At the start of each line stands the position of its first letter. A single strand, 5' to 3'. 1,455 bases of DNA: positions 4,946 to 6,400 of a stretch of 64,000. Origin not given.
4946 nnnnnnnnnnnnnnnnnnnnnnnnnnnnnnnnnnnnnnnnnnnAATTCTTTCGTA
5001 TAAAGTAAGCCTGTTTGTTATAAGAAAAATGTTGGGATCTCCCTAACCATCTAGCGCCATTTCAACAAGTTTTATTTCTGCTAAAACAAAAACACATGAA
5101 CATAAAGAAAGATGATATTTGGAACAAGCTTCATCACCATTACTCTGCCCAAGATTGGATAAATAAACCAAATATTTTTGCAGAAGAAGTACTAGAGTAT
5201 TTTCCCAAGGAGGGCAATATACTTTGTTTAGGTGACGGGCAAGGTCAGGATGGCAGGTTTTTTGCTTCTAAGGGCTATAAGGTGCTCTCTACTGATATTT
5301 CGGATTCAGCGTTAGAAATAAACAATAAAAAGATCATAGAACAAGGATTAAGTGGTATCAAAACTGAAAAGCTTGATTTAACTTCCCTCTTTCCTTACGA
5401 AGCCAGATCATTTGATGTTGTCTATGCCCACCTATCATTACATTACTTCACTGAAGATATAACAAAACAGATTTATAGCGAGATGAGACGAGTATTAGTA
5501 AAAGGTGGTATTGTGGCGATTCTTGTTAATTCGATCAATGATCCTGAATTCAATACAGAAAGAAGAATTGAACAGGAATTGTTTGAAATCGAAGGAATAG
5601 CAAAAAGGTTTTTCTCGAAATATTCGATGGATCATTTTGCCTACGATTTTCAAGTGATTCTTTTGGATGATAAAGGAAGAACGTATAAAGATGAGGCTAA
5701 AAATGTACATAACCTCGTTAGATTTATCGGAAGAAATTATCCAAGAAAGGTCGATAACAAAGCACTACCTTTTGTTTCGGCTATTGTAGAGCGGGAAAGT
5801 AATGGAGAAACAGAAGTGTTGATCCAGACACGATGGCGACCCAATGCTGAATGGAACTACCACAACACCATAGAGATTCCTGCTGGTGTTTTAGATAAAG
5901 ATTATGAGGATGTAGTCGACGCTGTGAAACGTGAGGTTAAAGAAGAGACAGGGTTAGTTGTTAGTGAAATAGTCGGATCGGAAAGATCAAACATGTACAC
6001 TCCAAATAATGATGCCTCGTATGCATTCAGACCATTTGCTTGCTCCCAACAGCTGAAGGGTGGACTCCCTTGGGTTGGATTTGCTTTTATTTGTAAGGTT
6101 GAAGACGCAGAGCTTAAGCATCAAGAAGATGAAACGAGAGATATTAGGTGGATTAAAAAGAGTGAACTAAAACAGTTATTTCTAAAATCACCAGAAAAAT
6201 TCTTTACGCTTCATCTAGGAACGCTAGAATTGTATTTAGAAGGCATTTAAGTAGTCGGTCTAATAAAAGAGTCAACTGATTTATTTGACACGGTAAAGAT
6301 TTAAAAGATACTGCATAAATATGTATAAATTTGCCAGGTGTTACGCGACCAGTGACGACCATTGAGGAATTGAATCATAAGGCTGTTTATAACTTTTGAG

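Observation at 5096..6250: Single-polypeptide fusion of a SAM-dependent methyltransferase and a NUDIX hydrolase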

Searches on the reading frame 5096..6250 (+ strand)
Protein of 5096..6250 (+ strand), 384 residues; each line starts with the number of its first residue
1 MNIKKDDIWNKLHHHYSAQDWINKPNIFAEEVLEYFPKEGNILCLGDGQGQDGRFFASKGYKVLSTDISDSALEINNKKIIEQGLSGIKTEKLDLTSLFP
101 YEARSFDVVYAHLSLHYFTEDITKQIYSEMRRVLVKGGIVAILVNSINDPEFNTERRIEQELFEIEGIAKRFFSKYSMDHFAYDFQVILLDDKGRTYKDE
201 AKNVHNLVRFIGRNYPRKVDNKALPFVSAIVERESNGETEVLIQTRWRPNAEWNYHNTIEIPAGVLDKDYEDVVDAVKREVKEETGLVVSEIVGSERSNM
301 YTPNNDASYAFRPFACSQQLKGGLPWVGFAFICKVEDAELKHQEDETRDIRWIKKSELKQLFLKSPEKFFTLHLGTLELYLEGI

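Call 3: search_protein_families(library=pfam, proteins=[window:5096-6247:+], max_evalue=1)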
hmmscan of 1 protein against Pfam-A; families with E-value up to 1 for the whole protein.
window:5096-6247:+ (384 aa): 13 families
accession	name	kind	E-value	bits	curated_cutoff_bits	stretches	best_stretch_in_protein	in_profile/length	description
PF13649.12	Methyltransf_25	-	8.4e-15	55.7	27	1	42-138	1-97/97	Methyltransferase domain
PF08241.18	Methyltransf_11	-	1.5e-14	54.8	21.2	1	43-142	1-95/95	Methyltransferase domain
PF00293.34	NUDIX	-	4.1e-14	53.2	21.1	1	230-361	9-122/134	NUDIX domain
PF08242.18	Methyltransf_12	-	2.1e-10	41.6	30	1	45-139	3-97/98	Methyltransferase domain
PF13847.12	Methyltransf_31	-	1.1e-09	38.6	27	1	41-143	6-110/145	Methyltransferase domain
PF03848.20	TehB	-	2e-06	27.8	20.4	1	38-143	30-133/193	Tellurite resistance protein TehB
PF01209.24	Ubie_methyltran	-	1.9e-05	24.6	20.1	1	59-146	71-155/233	ubiE/COQ5 methyltransferase family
PF01739.24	CheR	-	0.00099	19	27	1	83-142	115-173/195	CheR methyltransferase, SAM binding domain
PF05175.20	MTS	-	0.011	15.8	23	1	33-149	24-145/170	Methyltransferase small domain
PF06080.18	DUF938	-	0.05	13.8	27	1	29-142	15-137/202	Protein of unknown function (DUF938)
PF13489.12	Methyltransf_23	-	0.065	13.4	27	1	31-140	15-114/164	Methyltransferase domain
PF05724.17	TPMT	-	0.067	13.3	26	1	41-137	40-148/218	Thiopurine S-methyltransferase (TPMT)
PF22327.2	Nudt16-like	-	0.12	12.7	27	1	260-300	36-76/161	U8 snoRNA-decapping enzyme-like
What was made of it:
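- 5096..5734 (+): aa 1-213: class I SAM-dependent methyltransferase module, comprising an N-terminal lid helix, the Rossmann core and a conserved C-terminal beta subdomain ending in .............. Pfam Methyltransf_25/11/12/31 (call 3).
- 5762..6247 (+): aa 223-384: Nudix-fold domain of a small distinct subfamily. Pfam NUDIX (call 3).
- On Class I (Rossmann-fold) SAM-dependent methyltransferase superfamily: Methyltransf_25 scores 55.7 bits (cut-off 27) and Methyltransf_11 54.8 bits (cut-off 21.2) (call 3).
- On Nudix hydrolase superfamily: PF00293 scores 53.2 bits against a cut-off of 21.1 (call 3).
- On TehB tellurite/selenite methyltransferase: The Pfam TehB hit (27.8 bits) lies under the stronger generic Methyltransf_25 match (call 3).
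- Closest known: Human TPMT plus NUDT15. Same: The methyltransferase half gives weak TPMT and TehB matches (call 3).
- Checked: Pfam gives Methyltransf_25 aa 42-138 (E 8.4e-15, 55.7 bits, cut-off 27) and NUDIX aa 230-361 (E 4.1e-14, 53.2 bits, cut-off 21.1) (call 3).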

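Call 4: search_protein_families(library=ncbifam, proteins=[window:5096-6247:+], max_evalue=1)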
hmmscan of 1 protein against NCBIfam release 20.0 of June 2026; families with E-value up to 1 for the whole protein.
window:5096-6247:+ (384 aa): 39 families (the best 25 are shown)
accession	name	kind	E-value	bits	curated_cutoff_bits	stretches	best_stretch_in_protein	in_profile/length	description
NF045649.1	2X_seleno_MduS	exception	1.4e-22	80.1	380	1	5-190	7-195/338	methyltransferase domain-containing selenoprotein MduS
NF043040.1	corrin_prot_MT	hypoth_equivalog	1.4e-10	41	180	1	30-143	32-148/216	corrinoid protein-associated methyltransferase CpaM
NF008992.0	PRK12335.1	equivalog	4.1e-08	32.7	303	1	31-151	113-231/289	SAM-dependent methyltransferase TehB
NF008405.0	PRK11207.1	equivalog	1.3e-07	31.2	218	1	38-153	30-142/198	tellurite resistance methyltransferase TehB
NF001240.0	PRK00216.1-1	equivalog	4.3e-06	26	378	1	44-145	69-171/251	bifunctional demethylmenaquinone methyltransferase/2-methoxy-6-polyprenyl-1,4-benzoquinol methylase UbiE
TIGR00477.1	tehB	equivalog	1.5e-05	24.5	219.5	1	39-142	74-174/238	tellurite resistance methyltransferase TehB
TIGR01934.1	MenG_MenH_UbiE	subfamily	3.3e-05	23.3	158.35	1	48-146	49-145/223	ubiquinone/menaquinone biosynthesis methyltransferase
NF045667.1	MTase_DVU1556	equivalog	4e-05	23.2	155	1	36-142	20-119/213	DVU_1556 family methyltransferase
NF001243.0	PRK00216.1-4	equivalog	7.4e-05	22.2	235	1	62-146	74-155/237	demethylmenaquinone methyltransferase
NF001938.0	PRK00714.1-5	equivalog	7.7e-05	22.1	116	1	236-361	22-150/172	RNA pyrophosphohydrolase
NF008264.0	PRK11036.1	equivalog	0.00011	21.7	366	1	36-144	41-149/261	tRNA uridine 5-oxyacetic acid(34) methyltransferase CmoM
TIGR02752.1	MenG_heptapren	equivalog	0.00013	21.5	419.85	1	62-146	72-153/231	demethylmenaquinone methyltransferase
NF041675.1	sarc_dimgly_tmase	equivalog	0.00016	21.7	550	1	39-140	67-167/278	sarcosine/dimethylglycine N-methyltransferase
NF001241.0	PRK00216.1-2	equivalog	0.00046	19.9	327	1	40-144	53-149/231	demethylmenaquinone methyltransferase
NF011529.0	PRK14968.1-3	equivalog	0.00049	19.6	162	1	37-109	33-102/198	putative methyltransferase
TIGR00586.1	mutt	equivalog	0.0022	18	97.9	1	236-292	14-66/129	8-oxo-dGTP diphosphatase MutT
NF008044.0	PRK10776.1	equivalog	0.0062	16.4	148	1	236-298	13-71/130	8-oxo-dGTP diphosphatase MutT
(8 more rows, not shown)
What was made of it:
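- On TehB tellurite/selenite methyltransferase: NCBIfam TehB models score 24.5-32.7 bits against cut-offs of 218-303 (call 4).
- On MutT 8-oxo-dGTP diphosphatase: TIGR00586 scores 18 bits against 97.9, and PRK10776 16.4 against 148 (call 4).
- On RppH RNA pyrophosphohydrolase / NudC NAD-cap decapping enzyme: The RppH model scores 22.1 bits against 116, and the NAD diphosphatase model 16.3 against 158 (call 4).
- Closest known: Structural-genomics and small-molecule methyltransferases: 2p8j. Different: TehB equivalog models score 25-33 bits against cut-offs of 218-303 (call 4).
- Closest known: MduS, methyltransferase-domain selenoprotein. Same: It is the best NCBIfam match: aa 5-190 against model positions 7-195, E 1.4e-22 (call 4).
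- The RppH match is 22 bits against a cut-off of 116, and NudC 16 against 158 (call 4).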

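Call 5: search_solved_structures(query=window:5096-6247:+, max_evalue=1, show_alignments=3)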
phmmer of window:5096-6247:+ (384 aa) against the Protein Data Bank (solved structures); distinct sequences matched with E-value up to 1: 48.
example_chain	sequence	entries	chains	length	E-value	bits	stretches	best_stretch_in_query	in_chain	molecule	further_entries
8k76_A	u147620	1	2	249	1.2e-07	34.5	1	40-148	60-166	S-adenosylmethionine-dependent methyltransferase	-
2p8j_A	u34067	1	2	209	1.2e-06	31.2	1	51-213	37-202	S-adenosylmethionine-dependent methyltransferase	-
2kw5_A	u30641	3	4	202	1.6e-06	30.7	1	21-142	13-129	Slr1183 protein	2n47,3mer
3l8d_A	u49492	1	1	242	1.1e-05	28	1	33-144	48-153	Methyltransferase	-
2avn_A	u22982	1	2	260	1.6e-05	27.5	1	17-146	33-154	ubiquinone/menaquinone biosynthesis methyltransferase-related protein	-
9h04_A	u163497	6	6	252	3.1e-05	26.5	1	40-148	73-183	Methyltransferase domain-containing protein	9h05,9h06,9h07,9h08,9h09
6uak_A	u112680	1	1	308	8e-05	25.2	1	42-182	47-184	SAM dependent methyltransferase LahSB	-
4nec_A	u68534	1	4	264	0.00012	24.5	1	39-149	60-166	Putative SAM-dependent methyltransferase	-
2i6g_A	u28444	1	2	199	0.00013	24.5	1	39-184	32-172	Putative methyltransferase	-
9h0d_A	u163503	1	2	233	0.00019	23.9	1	36-147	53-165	Thiol methyltransferase 1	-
9w6x_A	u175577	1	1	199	0.00083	21.8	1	35-140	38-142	YtkW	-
6uv6_A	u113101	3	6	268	0.0013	21.2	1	39-142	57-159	D-glucose O-methyltransferase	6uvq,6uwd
1ve3_A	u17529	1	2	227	0.0023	20.4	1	19-139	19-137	hypothetical protein PH0226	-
6mro_A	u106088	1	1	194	0.0034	19.8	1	38-168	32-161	methyl transferase from Methanosarcina acetivorans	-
8gdu_A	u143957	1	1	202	0.0039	19.6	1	37-167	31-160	Methyltransferase domain-containing protein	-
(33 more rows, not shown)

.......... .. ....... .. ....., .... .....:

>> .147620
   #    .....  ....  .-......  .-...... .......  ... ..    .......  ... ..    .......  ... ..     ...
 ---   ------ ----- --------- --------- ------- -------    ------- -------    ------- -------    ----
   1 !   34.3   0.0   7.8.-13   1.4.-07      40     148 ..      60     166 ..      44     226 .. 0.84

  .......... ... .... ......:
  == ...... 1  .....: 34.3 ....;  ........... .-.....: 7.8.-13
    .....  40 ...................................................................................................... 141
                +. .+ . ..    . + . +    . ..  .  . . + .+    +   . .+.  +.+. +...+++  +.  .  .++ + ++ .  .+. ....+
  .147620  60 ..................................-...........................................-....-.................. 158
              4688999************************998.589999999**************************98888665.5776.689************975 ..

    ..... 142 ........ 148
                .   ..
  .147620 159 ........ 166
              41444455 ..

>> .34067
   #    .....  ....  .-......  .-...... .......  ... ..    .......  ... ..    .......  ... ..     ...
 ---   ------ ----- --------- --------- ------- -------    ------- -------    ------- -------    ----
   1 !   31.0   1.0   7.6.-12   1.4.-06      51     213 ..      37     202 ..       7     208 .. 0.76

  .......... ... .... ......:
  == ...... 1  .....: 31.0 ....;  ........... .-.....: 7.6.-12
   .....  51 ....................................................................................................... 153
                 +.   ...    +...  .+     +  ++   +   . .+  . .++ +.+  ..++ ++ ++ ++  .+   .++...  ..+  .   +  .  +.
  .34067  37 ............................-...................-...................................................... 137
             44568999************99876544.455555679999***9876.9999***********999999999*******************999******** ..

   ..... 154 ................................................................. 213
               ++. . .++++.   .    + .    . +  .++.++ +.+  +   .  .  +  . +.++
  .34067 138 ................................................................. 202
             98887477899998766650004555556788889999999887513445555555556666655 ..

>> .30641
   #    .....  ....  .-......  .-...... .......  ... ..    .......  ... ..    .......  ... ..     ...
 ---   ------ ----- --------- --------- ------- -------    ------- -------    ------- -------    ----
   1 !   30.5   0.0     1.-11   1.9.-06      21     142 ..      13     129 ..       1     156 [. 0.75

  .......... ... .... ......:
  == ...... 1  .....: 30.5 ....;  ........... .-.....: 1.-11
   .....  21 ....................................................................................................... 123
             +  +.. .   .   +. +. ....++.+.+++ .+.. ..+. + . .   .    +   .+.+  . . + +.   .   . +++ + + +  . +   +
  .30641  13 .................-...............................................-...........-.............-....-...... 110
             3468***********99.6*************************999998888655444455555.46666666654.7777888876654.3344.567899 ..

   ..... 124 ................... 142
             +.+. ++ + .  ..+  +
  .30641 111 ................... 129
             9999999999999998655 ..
